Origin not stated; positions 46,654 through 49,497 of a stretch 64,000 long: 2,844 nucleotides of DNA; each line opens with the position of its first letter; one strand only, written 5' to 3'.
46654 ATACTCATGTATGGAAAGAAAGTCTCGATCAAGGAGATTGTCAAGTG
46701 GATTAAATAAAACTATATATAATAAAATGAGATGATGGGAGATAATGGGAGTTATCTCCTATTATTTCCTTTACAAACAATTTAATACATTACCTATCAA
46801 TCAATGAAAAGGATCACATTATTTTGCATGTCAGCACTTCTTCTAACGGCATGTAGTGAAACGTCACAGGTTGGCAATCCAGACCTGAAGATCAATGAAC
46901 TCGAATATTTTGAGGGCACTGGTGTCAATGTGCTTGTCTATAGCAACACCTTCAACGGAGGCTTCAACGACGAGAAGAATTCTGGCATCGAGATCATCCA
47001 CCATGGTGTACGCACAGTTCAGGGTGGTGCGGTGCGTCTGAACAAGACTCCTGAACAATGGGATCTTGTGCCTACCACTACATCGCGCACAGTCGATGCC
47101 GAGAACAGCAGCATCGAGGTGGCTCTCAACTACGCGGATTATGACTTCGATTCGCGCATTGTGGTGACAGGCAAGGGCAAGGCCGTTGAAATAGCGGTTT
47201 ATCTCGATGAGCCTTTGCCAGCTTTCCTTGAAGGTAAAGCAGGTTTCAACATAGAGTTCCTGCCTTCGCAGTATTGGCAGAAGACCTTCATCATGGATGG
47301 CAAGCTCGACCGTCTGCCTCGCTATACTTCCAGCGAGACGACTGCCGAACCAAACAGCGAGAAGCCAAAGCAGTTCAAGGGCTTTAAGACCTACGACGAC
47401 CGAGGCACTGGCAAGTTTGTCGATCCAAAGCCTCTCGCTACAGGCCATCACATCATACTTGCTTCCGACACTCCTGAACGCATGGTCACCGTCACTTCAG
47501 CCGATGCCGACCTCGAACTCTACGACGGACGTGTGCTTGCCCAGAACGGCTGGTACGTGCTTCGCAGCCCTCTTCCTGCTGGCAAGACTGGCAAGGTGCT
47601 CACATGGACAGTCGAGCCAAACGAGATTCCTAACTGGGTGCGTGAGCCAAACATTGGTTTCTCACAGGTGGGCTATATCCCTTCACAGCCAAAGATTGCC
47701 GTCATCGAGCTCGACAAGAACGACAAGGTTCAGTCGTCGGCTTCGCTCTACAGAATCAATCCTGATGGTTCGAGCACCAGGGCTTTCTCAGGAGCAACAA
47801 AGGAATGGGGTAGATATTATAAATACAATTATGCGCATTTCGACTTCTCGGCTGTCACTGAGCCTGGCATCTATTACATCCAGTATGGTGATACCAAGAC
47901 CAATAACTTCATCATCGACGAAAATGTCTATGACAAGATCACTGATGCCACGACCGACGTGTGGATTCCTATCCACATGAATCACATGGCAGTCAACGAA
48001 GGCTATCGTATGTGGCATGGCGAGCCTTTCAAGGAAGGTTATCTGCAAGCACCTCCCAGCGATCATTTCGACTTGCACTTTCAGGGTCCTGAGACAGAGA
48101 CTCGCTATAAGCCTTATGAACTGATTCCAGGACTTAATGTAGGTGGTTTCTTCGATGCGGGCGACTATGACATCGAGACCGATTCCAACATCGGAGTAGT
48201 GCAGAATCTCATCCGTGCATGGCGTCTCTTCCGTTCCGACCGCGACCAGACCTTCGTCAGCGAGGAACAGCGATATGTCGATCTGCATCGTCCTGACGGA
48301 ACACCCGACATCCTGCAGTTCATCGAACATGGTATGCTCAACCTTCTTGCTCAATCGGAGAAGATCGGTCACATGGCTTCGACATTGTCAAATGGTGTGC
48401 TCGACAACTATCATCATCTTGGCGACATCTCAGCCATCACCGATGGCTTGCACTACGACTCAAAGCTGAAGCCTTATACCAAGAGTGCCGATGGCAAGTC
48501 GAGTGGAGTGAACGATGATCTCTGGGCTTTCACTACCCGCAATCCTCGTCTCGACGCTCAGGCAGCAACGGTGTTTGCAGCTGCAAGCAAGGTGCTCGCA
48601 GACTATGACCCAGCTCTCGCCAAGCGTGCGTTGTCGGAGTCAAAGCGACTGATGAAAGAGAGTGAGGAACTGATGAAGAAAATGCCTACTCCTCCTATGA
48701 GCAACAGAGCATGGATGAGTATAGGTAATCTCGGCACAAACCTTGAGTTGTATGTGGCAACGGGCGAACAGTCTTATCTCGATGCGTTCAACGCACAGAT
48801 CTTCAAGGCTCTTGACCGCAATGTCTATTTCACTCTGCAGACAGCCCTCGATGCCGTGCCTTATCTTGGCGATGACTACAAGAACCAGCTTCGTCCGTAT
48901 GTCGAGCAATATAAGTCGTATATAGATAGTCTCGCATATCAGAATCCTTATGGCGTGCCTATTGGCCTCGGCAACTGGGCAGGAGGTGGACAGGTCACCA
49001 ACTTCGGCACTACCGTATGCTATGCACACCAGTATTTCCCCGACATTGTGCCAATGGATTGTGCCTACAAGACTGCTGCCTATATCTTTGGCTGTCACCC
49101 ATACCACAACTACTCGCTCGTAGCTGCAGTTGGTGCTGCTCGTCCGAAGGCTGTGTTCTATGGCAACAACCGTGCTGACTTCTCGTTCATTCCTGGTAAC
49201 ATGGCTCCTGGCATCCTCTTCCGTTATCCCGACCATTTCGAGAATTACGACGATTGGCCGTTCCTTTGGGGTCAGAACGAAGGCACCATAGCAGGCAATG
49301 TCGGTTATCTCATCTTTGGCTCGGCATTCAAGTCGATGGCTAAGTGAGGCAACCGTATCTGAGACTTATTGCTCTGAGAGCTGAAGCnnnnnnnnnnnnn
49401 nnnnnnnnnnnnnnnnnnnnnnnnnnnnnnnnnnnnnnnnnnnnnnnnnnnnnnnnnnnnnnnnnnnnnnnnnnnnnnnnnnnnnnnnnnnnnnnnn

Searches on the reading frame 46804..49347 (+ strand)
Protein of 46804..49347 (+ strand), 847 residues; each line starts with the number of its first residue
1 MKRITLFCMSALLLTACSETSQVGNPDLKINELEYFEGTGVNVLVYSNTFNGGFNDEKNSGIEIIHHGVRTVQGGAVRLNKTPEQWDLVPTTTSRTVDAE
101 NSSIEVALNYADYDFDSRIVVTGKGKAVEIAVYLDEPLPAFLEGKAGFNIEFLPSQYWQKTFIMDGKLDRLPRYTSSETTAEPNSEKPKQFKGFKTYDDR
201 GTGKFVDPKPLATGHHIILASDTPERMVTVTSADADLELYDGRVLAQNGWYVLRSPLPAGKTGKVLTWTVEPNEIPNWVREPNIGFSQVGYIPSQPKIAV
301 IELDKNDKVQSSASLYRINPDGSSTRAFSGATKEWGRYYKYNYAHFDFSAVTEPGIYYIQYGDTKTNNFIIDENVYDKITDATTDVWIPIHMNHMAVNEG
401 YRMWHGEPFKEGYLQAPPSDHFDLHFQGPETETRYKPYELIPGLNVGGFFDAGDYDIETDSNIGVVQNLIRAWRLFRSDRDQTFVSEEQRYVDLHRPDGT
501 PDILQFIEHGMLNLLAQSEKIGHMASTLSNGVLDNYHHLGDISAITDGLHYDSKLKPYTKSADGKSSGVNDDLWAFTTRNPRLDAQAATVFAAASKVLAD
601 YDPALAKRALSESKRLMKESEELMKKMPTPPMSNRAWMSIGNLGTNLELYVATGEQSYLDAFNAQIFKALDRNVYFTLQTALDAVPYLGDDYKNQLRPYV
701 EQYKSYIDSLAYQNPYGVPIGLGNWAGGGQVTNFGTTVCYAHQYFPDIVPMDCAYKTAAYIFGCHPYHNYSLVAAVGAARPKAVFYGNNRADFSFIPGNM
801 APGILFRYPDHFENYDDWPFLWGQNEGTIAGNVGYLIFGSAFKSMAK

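Call 34: search_protein_families(library=pfam, proteins=[window:46804-49347:+], max_evalue=0.001)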
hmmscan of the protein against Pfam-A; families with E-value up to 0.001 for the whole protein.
window:46804-49347:+ (847 aa): 2 families
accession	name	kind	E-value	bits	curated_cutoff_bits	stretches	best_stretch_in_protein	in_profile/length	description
PF00759.25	Glyco_hydro_9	-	7.5e-14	52.3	27.7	1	446-835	50-440/444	Glycosyl hydrolase family 9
PF02927.20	CelD_N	-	2.4e-10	41.5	24.6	1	281-364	3-84/86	Cellulase N-terminal ig-like domain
